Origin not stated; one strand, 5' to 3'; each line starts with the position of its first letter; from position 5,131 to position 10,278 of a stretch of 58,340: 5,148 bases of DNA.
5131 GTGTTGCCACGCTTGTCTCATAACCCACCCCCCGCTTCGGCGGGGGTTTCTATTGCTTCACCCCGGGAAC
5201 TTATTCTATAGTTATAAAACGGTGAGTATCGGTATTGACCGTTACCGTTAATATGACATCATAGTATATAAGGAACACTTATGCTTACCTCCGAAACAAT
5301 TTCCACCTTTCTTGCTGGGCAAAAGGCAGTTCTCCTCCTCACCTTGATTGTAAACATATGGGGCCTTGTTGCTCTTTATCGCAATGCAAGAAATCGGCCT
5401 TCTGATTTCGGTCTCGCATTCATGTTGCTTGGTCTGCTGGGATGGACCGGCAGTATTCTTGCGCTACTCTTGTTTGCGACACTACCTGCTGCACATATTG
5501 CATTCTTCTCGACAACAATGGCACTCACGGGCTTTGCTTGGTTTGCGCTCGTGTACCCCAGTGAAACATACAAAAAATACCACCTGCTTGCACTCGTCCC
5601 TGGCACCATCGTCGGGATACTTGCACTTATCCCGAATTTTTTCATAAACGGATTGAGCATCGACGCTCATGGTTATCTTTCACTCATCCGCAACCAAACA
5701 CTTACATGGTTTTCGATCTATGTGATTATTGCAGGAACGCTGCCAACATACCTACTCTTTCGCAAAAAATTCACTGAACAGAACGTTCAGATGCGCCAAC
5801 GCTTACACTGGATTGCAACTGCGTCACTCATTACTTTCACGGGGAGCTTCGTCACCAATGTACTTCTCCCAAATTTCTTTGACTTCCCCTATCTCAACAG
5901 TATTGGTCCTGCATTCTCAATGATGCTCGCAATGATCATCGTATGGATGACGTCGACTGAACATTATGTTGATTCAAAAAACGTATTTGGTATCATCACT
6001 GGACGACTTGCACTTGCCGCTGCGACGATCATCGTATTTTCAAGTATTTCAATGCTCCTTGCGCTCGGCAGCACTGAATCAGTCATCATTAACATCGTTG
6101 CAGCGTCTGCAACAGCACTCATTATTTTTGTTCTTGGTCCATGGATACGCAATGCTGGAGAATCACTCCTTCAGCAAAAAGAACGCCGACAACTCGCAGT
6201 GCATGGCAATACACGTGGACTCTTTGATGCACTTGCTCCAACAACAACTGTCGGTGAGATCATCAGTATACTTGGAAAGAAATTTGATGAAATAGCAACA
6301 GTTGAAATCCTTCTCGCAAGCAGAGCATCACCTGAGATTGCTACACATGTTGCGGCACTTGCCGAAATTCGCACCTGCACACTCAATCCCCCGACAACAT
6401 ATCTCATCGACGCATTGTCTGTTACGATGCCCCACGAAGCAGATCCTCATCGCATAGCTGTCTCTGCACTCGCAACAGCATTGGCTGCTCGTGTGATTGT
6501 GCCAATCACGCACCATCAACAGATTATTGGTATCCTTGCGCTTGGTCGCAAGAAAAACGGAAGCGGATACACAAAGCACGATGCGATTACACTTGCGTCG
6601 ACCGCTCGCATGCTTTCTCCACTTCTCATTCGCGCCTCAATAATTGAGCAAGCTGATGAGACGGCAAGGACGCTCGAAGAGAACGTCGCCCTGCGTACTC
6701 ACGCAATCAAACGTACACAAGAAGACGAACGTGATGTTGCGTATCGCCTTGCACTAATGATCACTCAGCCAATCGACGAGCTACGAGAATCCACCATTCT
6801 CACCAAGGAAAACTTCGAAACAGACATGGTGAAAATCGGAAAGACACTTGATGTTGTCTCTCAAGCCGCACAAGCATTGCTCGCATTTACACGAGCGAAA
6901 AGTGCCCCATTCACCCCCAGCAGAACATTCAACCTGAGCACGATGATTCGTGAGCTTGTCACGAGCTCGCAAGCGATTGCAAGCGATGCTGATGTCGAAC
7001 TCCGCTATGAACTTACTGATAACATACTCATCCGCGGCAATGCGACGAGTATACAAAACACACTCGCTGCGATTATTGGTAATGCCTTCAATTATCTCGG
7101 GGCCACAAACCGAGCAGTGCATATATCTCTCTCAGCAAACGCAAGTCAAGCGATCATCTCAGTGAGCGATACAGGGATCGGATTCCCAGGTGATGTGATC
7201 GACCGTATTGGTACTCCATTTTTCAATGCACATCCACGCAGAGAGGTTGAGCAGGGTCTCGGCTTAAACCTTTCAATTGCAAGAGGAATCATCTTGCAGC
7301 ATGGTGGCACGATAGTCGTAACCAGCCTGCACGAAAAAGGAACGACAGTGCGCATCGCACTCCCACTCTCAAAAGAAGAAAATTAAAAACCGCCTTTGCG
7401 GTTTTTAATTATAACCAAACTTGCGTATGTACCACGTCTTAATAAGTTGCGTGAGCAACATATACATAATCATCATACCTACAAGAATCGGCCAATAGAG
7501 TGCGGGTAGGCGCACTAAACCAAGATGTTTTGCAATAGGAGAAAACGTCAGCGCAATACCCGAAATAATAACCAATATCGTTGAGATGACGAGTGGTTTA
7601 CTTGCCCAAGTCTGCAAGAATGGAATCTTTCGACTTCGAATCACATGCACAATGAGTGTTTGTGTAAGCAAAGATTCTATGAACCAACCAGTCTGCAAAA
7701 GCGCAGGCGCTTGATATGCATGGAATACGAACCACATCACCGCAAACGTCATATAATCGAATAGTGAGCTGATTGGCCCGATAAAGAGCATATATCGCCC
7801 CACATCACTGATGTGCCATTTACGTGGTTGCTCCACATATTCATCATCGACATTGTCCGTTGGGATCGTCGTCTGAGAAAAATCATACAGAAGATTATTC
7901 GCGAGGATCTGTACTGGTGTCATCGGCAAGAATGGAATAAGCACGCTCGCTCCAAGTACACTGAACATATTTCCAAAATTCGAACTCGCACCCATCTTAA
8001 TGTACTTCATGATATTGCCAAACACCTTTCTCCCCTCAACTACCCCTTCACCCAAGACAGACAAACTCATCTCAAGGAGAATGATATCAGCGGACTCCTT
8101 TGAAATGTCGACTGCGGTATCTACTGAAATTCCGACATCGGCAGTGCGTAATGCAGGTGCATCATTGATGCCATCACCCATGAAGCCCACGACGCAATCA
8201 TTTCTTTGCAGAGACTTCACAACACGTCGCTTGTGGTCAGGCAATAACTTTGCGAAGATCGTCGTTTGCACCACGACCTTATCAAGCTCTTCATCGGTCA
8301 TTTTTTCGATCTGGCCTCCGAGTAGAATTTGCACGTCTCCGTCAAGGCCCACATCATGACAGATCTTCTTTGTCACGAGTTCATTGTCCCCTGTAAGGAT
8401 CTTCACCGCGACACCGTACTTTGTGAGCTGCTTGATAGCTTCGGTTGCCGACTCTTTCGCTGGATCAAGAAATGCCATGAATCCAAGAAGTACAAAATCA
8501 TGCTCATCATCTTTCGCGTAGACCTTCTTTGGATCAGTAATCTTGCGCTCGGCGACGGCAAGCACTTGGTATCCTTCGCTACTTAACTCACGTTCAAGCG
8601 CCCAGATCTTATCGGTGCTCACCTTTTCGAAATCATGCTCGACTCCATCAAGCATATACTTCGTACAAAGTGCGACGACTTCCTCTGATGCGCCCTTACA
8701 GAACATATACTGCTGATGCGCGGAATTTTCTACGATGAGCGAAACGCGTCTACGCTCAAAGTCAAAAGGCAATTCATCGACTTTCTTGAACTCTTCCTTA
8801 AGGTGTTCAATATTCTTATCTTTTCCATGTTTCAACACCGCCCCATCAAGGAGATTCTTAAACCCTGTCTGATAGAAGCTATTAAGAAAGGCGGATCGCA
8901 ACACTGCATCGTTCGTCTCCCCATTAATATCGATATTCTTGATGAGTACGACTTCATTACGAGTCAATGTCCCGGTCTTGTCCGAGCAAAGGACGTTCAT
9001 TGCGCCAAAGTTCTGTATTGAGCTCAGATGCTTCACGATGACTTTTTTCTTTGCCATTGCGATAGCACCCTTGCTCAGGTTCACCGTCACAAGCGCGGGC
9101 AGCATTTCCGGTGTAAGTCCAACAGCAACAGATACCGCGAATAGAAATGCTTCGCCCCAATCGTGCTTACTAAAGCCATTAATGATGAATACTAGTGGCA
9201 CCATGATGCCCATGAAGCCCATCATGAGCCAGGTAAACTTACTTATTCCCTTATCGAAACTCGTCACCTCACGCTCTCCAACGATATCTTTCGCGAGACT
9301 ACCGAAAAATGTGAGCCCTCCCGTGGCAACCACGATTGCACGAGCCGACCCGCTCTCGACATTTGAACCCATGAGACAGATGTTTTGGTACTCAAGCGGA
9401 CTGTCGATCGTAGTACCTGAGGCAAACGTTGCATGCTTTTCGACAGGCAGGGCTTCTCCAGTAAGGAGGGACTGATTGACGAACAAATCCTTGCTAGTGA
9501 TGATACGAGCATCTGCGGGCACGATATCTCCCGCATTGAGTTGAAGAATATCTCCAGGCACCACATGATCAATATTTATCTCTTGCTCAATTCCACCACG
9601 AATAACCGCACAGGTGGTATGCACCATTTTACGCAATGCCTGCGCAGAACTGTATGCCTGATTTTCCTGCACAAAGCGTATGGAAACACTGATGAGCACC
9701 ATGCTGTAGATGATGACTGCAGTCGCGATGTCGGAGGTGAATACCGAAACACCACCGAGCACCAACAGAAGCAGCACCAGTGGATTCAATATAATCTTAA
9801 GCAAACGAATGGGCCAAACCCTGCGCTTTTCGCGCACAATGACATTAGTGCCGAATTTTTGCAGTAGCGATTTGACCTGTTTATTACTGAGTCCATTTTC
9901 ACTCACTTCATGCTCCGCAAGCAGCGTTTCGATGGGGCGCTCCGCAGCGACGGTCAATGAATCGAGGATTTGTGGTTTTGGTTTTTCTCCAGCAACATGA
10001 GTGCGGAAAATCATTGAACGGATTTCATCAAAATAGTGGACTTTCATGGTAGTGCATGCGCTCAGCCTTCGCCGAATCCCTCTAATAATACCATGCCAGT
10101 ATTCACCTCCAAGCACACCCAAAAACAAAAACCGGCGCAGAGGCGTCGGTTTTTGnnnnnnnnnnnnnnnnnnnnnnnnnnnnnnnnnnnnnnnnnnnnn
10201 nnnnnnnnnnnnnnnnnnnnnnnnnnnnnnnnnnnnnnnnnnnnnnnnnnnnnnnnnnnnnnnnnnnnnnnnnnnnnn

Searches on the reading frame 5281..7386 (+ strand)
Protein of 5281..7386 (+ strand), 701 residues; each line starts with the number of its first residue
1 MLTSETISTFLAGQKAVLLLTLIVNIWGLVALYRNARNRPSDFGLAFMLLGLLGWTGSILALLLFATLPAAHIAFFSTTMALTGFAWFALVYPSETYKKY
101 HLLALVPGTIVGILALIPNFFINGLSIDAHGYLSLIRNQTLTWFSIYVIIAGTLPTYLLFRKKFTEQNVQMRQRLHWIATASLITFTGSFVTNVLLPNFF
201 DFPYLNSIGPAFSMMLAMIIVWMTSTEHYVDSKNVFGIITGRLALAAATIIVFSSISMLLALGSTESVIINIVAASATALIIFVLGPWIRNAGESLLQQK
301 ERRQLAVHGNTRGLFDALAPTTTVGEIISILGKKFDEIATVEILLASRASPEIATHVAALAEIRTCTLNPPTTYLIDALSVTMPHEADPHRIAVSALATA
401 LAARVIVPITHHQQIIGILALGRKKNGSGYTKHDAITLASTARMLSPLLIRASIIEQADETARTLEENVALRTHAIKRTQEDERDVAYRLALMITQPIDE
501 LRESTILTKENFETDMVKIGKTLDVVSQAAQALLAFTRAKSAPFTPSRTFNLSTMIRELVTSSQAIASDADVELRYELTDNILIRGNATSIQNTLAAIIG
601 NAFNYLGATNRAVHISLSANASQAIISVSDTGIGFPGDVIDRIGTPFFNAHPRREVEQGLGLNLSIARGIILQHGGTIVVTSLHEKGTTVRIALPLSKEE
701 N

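Call 13: search_protein_families(library=ncbifam, proteins=[window:5281-7386:+])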
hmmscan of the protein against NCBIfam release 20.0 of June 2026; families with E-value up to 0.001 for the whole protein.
window:5281-7386:+ (701 aa): 71 families (the best 25 are shown)
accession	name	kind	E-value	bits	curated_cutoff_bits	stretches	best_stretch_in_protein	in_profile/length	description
NF046044.1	PnpS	equivalog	9.6e-22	77.5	400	1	533-695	227-390/390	two-component system histidine kinase PnpS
NF008468.0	PRK11360.1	equivalog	1.4e-21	76.5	646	1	519-700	437-612/616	two-component system sensor histidine kinase AtoS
NF041735.1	hist_kin_RppB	equivalog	1.6e-21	76.7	400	1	498-695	238-438/438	two-component system sensor histidine kinase RppB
TIGR02966.1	phoR_proteo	equivalog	5.9e-20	71.5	334.2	1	530-693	168-332/333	phosphate regulon sensor histidine kinase PhoR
NF033092.0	HK_WalK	equivalog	3.3e-19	68.9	725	1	548-696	445-594/594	cell wall metabolism sensor histidine kinase WalK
TIGR02916.1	PEP_his_kin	equivalog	2.7e-18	65.9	300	1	397-695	405-679/679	XrtA/PEP-CTERM system histidine kinase PrsK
NF008312.0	PRK11100.1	equivalog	5.1e-18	65.2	356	1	532-696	310-474/477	two-component system sensor histidine kinase CreC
NF038348.1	T2SS_HK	subfamily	6.1e-18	64.5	450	1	576-696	457-573/574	histidine kinase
NF007007.0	PRK09470.1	equivalog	3.4e-17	62.5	486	1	515-699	279-462/463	envelope stress sensor histidine kinase CpxA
NF053867.1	SprKinKinDBac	equivalog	6.5e-17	61.1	775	1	551-699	356-500/500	sporulation kinase KinD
NF033091.0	HK_VanS_ACDEFG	equivalog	9e-17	61.1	400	1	548-695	147-293/293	vancomycin resistance histidine kinase VanS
NF033792.0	ActS_PrrB_HisK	equivalog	1.7e-16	60.1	350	1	533-696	255-419/423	ActS/PrrB/RegB family redox-sensitive histidine kinase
NF007004.0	PRK09467.1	equivalog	5.5e-16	58.4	415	1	548-698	295-438/440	two-component system sensor histidine kinase EnvZ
TIGR02956.1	TMAO_torS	equivalog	6.7e-16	57.6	676.5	1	548-698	535-684/967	TMAO reductase system sensor histidine kinase/response regulator TorS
NF040691.1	MtrAB_MtrB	equivalog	1.4e-15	57.3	450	1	548-700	344-496/507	MtrAB system histidine kinase MtrB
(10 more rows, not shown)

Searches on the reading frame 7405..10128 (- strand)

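Call 13: search_protein_families(library=ncbifam, proteins=[window:7405-10128:-])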
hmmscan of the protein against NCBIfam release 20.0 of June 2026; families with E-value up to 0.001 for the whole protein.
window:7405-10128:- (907 aa): 23 families
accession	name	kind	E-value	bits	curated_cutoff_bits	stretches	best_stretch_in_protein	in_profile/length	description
TIGR01524.1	ATPase-IIIB_Mg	equivalog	0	1121.8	610.75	1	55-905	9-865/867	magnesium-translocating P-type ATPase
NF011702.0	PRK15122.1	subfamily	0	1092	975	1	56-905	26-904/907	magnesium-translocating P-type ATPase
TIGR01647.1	ATPase-IIIA_H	equivalog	5.4e-134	448.1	615.5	1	79-855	1-747/755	plasma-membrane proton-efflux P-type ATPase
TIGR01522.1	ATPase-IIA2_Ca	equivalog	4.8e-117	391.8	798.3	1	76-771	20-717/854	calcium-transporting P-type ATPase, PMR1-type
TIGR01116.1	ATPase-IIA1_Ca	equivalog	5e-91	306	703.4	2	117-401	9-289/799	calcium-translocating P-type ATPase, SERCA-type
TIGR01523.1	ATPase-IID_K-Na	equivalog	8.6e-83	278.5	645.05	3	442-747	478-800/997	potassium/sodium efflux P-type ATPase, fungal-type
TIGR01494.1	ATPase_P-type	subfamily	6.8e-80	268.8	62.3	4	618-740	359-476/478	HAD-IC family P-type ATPase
TIGR01106.1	ATPase-IIC_X-K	subfamily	9.1e-75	252.2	946.1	3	133-394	103-361/997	Na,H/K antiporter P-type ATPase subunit alpha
TIGR01517.1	ATPase-IIB_Ca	equivalog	4e-73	247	507.05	1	76-765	52-749/882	calcium-translocating P-type ATPase, PMCA-type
TIGR01657.1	P-ATPase-V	hypoth_equivalog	1.2e-66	225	618.25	3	73-397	133-468/1055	ATP13A2 family polyamine export P-type ATPase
TIGR01525.1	ATPase-IB_hvy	subfamily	5e-58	197.3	346.25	2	121-595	5-426/560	heavy metal translocating P-type ATPase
TIGR01511.1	ATPase-IB1_Cu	subfamily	2.5e-45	155.4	397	4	622-692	408-476/542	copper-translocating P-type ATPase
TIGR01512.1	ATPase-IB2_Cd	subfamily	2.2e-38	132.2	313.5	4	621-718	364-458/494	cadmium family heavy metal-translocating P-type ATPase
NF008262.1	PRK11033.1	equivalog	3.2e-32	111.9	1005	3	129-441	190-486/731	zinc/cadmium/mercury/lead-transporting ATPase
NF007952.0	PRK10671.1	equivalog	1.1e-29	103.2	1316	2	611-734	683-804/838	copper-exporting P-type ATPase CopA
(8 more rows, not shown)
